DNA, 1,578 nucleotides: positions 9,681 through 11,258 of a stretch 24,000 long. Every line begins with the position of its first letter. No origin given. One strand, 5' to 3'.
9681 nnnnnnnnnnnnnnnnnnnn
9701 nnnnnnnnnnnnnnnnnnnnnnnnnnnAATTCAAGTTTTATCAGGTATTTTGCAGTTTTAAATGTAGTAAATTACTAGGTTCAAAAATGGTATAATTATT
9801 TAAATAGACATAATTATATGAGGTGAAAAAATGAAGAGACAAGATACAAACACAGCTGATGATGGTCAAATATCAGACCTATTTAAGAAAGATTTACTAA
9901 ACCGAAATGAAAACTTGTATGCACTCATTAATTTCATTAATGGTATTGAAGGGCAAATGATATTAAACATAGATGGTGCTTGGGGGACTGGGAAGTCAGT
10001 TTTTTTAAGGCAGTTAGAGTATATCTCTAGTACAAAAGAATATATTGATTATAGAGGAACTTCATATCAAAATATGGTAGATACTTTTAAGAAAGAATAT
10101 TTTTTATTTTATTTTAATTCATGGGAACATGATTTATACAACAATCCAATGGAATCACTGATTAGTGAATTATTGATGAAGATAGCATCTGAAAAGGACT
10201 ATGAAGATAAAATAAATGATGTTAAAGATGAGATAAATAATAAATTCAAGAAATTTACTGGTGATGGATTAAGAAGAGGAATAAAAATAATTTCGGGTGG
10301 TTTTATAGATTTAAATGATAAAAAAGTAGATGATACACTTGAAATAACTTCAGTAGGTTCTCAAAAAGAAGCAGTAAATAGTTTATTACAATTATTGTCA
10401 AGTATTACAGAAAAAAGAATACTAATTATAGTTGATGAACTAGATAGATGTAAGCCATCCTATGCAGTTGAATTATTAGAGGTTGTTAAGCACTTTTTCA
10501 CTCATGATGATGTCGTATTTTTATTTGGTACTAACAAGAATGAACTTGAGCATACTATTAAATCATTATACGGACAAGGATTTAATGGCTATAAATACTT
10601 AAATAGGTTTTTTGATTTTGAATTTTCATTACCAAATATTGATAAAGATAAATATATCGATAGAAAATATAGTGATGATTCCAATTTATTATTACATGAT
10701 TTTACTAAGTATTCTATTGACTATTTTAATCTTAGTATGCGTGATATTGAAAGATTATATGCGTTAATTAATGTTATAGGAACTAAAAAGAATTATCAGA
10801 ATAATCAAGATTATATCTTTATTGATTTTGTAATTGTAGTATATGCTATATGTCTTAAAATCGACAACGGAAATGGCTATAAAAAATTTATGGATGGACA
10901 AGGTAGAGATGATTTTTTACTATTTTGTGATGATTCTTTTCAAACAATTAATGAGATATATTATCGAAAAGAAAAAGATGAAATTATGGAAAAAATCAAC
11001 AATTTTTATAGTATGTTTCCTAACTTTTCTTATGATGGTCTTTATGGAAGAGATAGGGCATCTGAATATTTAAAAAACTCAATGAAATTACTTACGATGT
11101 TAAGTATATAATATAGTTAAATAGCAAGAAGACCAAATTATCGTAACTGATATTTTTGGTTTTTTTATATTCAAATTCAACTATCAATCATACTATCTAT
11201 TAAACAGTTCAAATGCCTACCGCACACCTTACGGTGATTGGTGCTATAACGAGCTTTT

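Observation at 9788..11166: Stand-alone soluble KAP-family NTPase next to the integrase: candidate single-gene defence or abortive-infection module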

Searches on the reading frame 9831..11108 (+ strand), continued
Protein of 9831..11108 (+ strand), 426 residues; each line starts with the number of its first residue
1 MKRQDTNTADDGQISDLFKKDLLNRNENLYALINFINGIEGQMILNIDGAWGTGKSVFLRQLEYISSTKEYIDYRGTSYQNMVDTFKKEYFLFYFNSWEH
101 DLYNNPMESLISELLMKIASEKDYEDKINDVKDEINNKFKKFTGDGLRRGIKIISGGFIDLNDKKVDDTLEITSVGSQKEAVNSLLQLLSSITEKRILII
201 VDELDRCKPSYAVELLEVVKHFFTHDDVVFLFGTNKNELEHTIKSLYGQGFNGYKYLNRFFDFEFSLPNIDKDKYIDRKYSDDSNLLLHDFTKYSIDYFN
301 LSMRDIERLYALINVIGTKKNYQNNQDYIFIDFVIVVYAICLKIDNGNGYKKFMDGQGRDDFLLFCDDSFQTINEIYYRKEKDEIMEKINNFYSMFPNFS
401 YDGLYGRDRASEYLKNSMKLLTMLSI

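Call 65: search_protein_families(library=phrogs, proteins=[L001:12205-12381:+, L001:12398-13480:+, L001:13513-13674:+, L001:13744-14559:+, L001:14664-15572:+, L001:15575-15811:+, L001:16410-16724:+, L001:16955-17314:+], max_evalue=0.001)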
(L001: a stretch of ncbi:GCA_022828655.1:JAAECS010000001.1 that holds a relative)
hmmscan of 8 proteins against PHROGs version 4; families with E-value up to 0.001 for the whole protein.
L001:12205-12381:+ (59 aa): 1 family
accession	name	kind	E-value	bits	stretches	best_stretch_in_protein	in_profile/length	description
phrog_21297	-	unknown function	5.2e-08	33.8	1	10-57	5-52/63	-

L001:12398-13480:+ (361 aa): 1 family
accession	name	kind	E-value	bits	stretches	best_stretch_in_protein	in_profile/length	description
phrog_8102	-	DNA, RNA and nucleotide metabolism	0.00041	20.5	0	172-249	52-113/337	replication initiation protein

L001:13513-13674:+ (54 aa): 0 families

L001:13744-14559:+ (272 aa): 0 families

L001:14664-15572:+ (303 aa): 0 families

L001:15575-15811:+ (79 aa): 0 families

L001:16410-16724:+ (105 aa): 15 families
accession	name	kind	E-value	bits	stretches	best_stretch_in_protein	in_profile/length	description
phrog_119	-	DNA, RNA and nucleotide metabolism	1.2e-22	81.3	1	5-92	181-272/443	HNH endonuclease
phrog_144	-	DNA, RNA and nucleotide metabolism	1.2e-20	74.9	1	6-96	63-152/175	HNH endonuclease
phrog_5956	-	DNA, RNA and nucleotide metabolism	7.7e-18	65.5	1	5-89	37-121/138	HNH endonuclease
phrog_589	-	DNA, RNA and nucleotide metabolism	3.7e-13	50.6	1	6-81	70-144/179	HNH endonuclease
phrog_2323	-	DNA, RNA and nucleotide metabolism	1.1e-10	42.5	1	6-88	15-96/113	HNH endonuclease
phrog_4581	-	head and packaging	3.5e-10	40.8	1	7-84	45-117/395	terminase small subunit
phrog_8446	-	DNA, RNA and nucleotide metabolism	6.4e-09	36.8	1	13-79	126-199/211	HNH endonuclease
phrog_1271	-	DNA, RNA and nucleotide metabolism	4.5e-08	33.9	1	12-94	255-332/361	HNH endonuclease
phrog_5200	-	DNA, RNA and nucleotide metabolism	4.2e-07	31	1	9-84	22-93/154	HNH endonuclease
phrog_8048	-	DNA, RNA and nucleotide metabolism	1e-06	29.1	1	13-77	162-227/273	HNH endonuclease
phrog_338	-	DNA, RNA and nucleotide metabolism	7.5e-06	26.5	1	9-103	191-289/340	HNH endonuclease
phrog_7370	-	DNA, RNA and nucleotide metabolism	3e-05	25.1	1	21-97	35-105/115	HNH endonuclease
phrog_333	-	DNA, RNA and nucleotide metabolism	0.00016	22.8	1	12-74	18-77/138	HNH endonuclease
phrog_6050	-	DNA, RNA and nucleotide metabolism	0.00026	20.9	1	16-80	300-362/402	HNH endonuclease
phrog_10378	-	DNA, RNA and nucleotide metabolism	0.00078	20.2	1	21-76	99-151/296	HNH endonuclease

L001:16955-17314:+ (120 aa): 3 families
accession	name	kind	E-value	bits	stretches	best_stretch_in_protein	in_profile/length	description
phrog_361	-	head and packaging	3.8e-27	96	1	1-104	1-108/129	terminase small subunit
phrog_83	-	head and packaging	7.8e-09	36.4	1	8-115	93-200/246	terminase small subunit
phrog_5110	-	head and packaging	0.00067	20.7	1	3-97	6-102/110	terminase small subunit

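Call 66: find_encoding_contigs(protein=P0002, flank=5000, max_places=2)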
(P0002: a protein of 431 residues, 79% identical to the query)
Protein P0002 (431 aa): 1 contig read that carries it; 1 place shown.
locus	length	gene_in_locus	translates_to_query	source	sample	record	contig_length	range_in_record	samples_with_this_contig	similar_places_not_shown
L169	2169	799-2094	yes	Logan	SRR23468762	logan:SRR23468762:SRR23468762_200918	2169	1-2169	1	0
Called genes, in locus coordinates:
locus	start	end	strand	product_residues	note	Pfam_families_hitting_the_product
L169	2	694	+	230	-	?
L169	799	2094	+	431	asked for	PF07693:KAP_NTPase, PF24883:NPHP3_N (faint)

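Call 67: find_encoding_contigs(protein=P0003, flank=5000, max_places=2)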
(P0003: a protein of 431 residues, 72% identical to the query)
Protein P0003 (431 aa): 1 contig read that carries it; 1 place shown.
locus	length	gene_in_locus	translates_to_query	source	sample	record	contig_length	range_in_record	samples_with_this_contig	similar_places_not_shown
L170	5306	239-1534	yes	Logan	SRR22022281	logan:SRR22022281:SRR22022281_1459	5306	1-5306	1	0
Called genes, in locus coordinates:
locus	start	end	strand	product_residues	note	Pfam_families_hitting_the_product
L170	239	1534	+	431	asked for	PF07693:KAP_NTPase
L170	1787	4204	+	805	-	PF13166:AAA_13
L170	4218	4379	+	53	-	-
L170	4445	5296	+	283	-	-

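Call 79: search_dna_similar(query=window:9831-11108:+, collection=phages, mode=protein, max_rows=25)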
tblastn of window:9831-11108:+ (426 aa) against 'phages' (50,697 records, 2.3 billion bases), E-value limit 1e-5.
Records with a match: 5; places in all: 5; records where one place covers at least 80% of the query: 1.
Best place of each record, by identity: <60% 5.
By first word of the organism name: Bacteriophage 2; Vibrio 1; Fusobacterium 1; Salmonella 1.
By host as written in the record: Helicobacter sp. 1; Vibrio anguillarum strain 90-11-286 1; Fusobacterium necrophorum subsp. necrophorum strain FN37 1; - 1; Homo sapiens 1.
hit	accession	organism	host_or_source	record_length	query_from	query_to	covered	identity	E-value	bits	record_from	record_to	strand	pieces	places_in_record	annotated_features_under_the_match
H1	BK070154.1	Bacteriophage sp.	Helicobacter sp.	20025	18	403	91%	25.5%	9e-25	113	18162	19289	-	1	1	hypothetical protein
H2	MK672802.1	Vibrio phage Va_90-11-286_p16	Vibrio anguillarum strain 90-11-286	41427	18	315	70%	28.2%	9e-29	125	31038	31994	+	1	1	hypothetical protein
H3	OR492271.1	Fusobacterium phage phiFN37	Fusobacterium necrophorum subsp. ...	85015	47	298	59%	27.8%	4e-20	99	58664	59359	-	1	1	hypothetical protein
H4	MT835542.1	Bacteriophage sp.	human fecal samples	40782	44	275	54%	29.5%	3e-20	99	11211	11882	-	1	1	record has no annotation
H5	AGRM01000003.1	Salmonella enterica subsp. houtenae str. ATCC BAA-1581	Homo sapiens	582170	47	275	54%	27.3%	4e-18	93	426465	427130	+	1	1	P-loop domain protein, KAP family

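Call 81: get_annotated_region(hit=H2, flank=5000)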
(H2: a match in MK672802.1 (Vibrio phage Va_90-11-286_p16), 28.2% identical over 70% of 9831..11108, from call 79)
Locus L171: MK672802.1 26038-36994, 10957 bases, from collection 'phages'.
description: Vibrio phage Va_90-11-286_p16, complete genome.
organism: Vibrio phage Va_90-11-286_p16 (NCBI taxid 2565519)
taxonomy: Viruses; Duplodnaviria; Heunggongvirae; Uroviricota; Caudoviricetes
host: Vibrio anguillarum strain 90-11-286; source: -; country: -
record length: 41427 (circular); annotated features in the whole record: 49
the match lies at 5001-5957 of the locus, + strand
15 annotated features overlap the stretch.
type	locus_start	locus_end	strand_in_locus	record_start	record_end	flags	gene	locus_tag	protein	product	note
CDS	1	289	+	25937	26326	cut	-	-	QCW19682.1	translation initiation factor protein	translation initial factor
CDS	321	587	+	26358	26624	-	-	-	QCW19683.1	ribosomal L35P protein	l35p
CDS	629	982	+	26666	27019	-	-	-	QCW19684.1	ribosomal L20 protein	l20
CDS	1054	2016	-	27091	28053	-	-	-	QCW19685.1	integrase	-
CDS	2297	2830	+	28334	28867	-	-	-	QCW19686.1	hypothetical protein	unknown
CDS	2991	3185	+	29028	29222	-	-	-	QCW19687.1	hypothetical protein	unknown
CDS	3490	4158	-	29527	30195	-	-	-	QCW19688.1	methyltransferase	-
CDS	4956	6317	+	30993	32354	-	-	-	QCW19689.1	hypothetical protein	unknown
CDS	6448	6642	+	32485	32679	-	-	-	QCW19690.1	hypothetical protein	unknown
CDS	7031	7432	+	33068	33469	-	-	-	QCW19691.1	hypothetical protein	unknown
CDS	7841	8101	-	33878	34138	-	-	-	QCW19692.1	hypothetical protein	unknown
CDS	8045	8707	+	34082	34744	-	-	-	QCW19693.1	hypothetical protein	unknown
CDS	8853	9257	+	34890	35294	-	-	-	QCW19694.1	hypothetical protein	unknown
CDS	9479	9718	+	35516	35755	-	-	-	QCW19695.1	hypothetical protein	unknown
CDS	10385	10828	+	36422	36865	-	-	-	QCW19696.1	hypothetical protein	unknown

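Call 93: search_protein_families(library=pfam, proteins=[L170:1787-4201:+], max_evalue=0.01)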
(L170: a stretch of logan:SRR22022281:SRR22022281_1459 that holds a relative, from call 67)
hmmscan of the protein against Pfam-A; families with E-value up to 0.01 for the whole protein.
L170:1787-4201:+ (805 aa): 3 families
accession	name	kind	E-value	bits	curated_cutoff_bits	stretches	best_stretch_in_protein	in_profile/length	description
PF13166.12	AAA_13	-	6.2e-47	161.2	36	1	32-744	14-690/713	AAA domain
PF13304.12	AAA_21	-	0.00013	22.6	27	1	36-55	1-20/304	AAA domain, putative AbiEii toxin, Type IV TA system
PF00005.33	ABC_tran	-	0.00027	22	25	1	35-125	12-80/137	ABC transporter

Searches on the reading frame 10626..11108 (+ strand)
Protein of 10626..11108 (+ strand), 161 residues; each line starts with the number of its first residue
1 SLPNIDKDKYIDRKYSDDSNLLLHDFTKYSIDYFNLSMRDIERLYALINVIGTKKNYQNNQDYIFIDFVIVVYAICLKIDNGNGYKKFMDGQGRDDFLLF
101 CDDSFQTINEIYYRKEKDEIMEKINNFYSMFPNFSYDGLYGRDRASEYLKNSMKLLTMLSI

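Call 68: predict_structure(alignment_id=A4)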
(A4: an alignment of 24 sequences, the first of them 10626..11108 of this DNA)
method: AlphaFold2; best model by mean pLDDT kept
length: 161 residues; sequences in the alignment: 24
mean_pLDDT: 86.3   pTM: 0.84
mean pLDDT of the five models: 86.3, 85.9, 85.8, 84.5, 83.7
residues with pLDDT >= 90: 88; 70-90: 51; 50-70: 21; < 50: 1
segments of 3 or more residues with pLDDT < 50: none
pLDDT, mean of each block of 10 residues (from residue 1): 80 79 91 94 91 69 93 94 91 95 94 93 92 63 80 86 52
secondary structure, 60 per line:
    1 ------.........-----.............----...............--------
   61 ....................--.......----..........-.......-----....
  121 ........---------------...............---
elements in order: H7-15 H21-33 H38-52 H61-80 H83-89 H94-103 H105-111 H117-128 H144-158

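Call 73: fold_search(model_id=the predicted structure, library=pdb)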
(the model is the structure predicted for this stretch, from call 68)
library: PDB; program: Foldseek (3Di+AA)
matches with E <= 10: 52; with E <= 0.001: 0
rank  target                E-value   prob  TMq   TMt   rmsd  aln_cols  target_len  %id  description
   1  1x90_A                1.7e+00  0.07  0.17  0.18  17.8       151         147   15  Crystal structure of mutant form B of a pectin methylesterase inhibitor from Arabidopsis (released 2004-12-28)
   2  3rf0_B                2.0e+00  0.18  0.34  0.29   8.0       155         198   12  Crystal Structure of Exopolyphosphatase from Yersinia pestis (released 2011-04-27)
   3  5ip3_C                2.0e+00  0.04  0.17  0.14  15.8       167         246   12  Tomato spotted wilt tospovirus nucleocapsid protein-ssDNA complex (released 2017-03-22)
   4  1x8z_A                2.3e+00  0.06  0.17  0.18  17.4       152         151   14  Crystal structure of a pectin methylesterase inhibitor from Arabidopsis thaliana (released 2004-12-28)
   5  1cnt_4                2.3e+00  0.05  0.15  0.18  15.3       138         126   12  CILIARY NEUROTROPHIC FACTOR (released 1997-03-26)
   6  3vpr_C                2.7e+00  0.10  0.27  0.25  12.6       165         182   10  Crystal Structure of a TetR Family Transcriptional Regulator PfmR from Thermus thermophilus HB8 (released 2012-07-11)
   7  4r61                  2.7e+00  0.07  0.17  0.19  17.2       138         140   14  Crystal structure of a rationally designed single-chain protein mimicking a trimeric gp41 N-terminal heptad-repeat regio (released 2014-12-10)
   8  7o3v_H                2.7e+00  0.03  0.15  0.14  20.7       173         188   14  Stalk complex structure (TrwJ/VirB5-TrwI/VirB6) from the fully-assembled R388 type IV secretion system determined by c (released 2022-06-22)
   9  3vpr_B                3.6e+00  0.07  0.25  0.23  14.2       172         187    9  Crystal Structure of a TetR Family Transcriptional Regulator PfmR from Thermus thermophilus HB8 (released 2012-07-11)
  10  3rf0_A                4.0e+00  0.11  0.32  0.29   8.1       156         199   12  Crystal Structure of Exopolyphosphatase from Yersinia pestis (released 2011-04-27)
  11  8suk_A                4.2e+00  0.08  0.28  0.24  12.2       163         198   12  Structure of Rhodococcus sp. USK13 DarR-c-di-AMP complex (released 2023-11-01)
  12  8ke8_B                4.4e+00  0.09  0.26  0.23  10.4       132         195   11  Crystal structure of TetR-type transcriptional factor NalC from P. aeruginosa (released 2023-09-20)
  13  2epm                  4.6e+00  0.06  0.22  0.08  12.6       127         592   12  N-acetyl-B-D-glucoasminidase (GCNA) from Stretococcus gordonii (released 2008-03-11)
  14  5cwf_D                4.6e+00  0.04  0.21  0.20  15.7       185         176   10  Crystal structure of de novo designed helical repeat protein DHR8 (released 2015-12-16)
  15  5cwf_A                4.6e+00  0.04  0.20  0.18  15.9       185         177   11  Crystal structure of de novo designed helical repeat protein DHR8 (released 2015-12-16)
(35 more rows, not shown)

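Call 78: fold_search(model_id=the predicted structure, library=viral)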
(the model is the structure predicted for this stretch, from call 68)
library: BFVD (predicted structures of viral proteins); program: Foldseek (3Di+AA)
matches with E <= 10: 98; with E <= 0.001: 0
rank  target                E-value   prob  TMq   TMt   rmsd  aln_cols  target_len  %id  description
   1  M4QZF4                8.4e-01  0.06  0.14  0.12  24.8       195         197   16  SMODS and SLOG-associating 2TM effector domain-containing protein [Tetraselmis viridis virus S1]
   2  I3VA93                1.0e+00  0.09  0.20  0.13  16.3       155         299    6  Nucleoprotein (Fragment) [Viral hemorrhagic septicemia virus]
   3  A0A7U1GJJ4            1.1e+00  0.12  0.24  0.18  14.8       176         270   11  (no name in the UniProt tables at hand)
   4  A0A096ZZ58            1.2e+00  0.08  0.20  0.19  17.5       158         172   14  RNA-dependent RNA polymerase (Fragment) [Leucostoma persoonii mitovirus 3]
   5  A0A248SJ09            1.6e+00  0.07  0.19  0.10  14.7       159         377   17  (no name in the UniProt tables at hand)
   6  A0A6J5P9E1            1.8e+00  0.05  0.18  0.17  14.9       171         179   13  Uncharacterized protein [uncultured Caudovirales phage]
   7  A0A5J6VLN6            1.8e+00  0.03  0.14  0.10  21.8       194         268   12  Snf7 family protein [Megaviridae environmental sample]
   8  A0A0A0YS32            2.0e+00  0.02  0.14  0.11  27.9       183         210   14  Uncharacterized protein [Erwinia phage phiEa2809]
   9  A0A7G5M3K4            2.5e+00  0.06  0.17  0.15  16.2       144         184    8  (no name in the UniProt tables at hand)
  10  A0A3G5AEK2            2.6e+00  0.09  0.27  0.24  12.4       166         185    8  HD superfamily hydrolase [Satyrvirus sp.]
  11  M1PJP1                3.2e+00  0.04  0.20  0.13  18.5       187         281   12  (no name in the UniProt tables at hand)
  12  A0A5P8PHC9            3.2e+00  0.02  0.15  0.13  25.2       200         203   12  Uncharacterized protein [Serratia phage Muldoon]
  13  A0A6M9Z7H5            3.3e+00  0.01  0.11  0.11  30.5       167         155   16  (no name in the UniProt tables at hand)
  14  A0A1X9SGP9            3.5e+00  0.12  0.23  0.25  10.5        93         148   16  (no name in the UniProt tables at hand)
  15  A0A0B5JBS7            3.9e+00  0.08  0.27  0.26  13.6       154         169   10  Uncharacterized protein [Pandoravirus inopinatum]
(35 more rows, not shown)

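Call 87: search_protein_representatives(alignment_id=A4)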
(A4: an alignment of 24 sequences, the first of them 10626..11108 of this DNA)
Query: 24 sequences, 175 profile positions. Proteins with E-value up to 0.001 (for the whole library): 763; up to 1e-10: 485; up to 1e-30: 12. The best 150 are listed.
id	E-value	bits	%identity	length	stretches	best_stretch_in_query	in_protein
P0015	8.6e-48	178.7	-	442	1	1-175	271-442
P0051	1.1e-43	165.3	-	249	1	1-175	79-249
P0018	7.0e-43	162.7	-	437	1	1-171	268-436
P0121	6.5e-42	159.5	-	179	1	1-174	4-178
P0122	3.3e-36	140.9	-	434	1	1-173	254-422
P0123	1.5e-35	138.8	-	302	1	1-175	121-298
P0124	4.6e-35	137.2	-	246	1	1-175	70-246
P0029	1.0e-34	136.1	-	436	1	1-173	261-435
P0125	2.2e-33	131.8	-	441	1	2-170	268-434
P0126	2.7e-33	131.4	-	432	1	2-174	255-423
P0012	4.9e-33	130.6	-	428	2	1-171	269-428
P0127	6.4e-33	130.2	-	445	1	1-171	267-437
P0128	1.3e-30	122.8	-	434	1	1-175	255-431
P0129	5.6e-30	120.7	-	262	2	1-162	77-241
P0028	1.6e-29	119.1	-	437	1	1-170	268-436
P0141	3.9e-25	104.9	-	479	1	1-174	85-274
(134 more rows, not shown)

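Call 93: search_protein_families(library=pfam, proteins=[P0141], max_evalue=0.01)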
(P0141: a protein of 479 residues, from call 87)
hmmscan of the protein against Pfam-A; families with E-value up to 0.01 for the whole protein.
P0141 (479 aa): 2 families
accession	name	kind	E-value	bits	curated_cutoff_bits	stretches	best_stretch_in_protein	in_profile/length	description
PF02810.21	SEC-C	-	3.2e-10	40.1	20.4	1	456-472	1-17/19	SEC-C motif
PF07508.19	Recombinase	-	0.00032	21.3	21.1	1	6-58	2-54/102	Recombinase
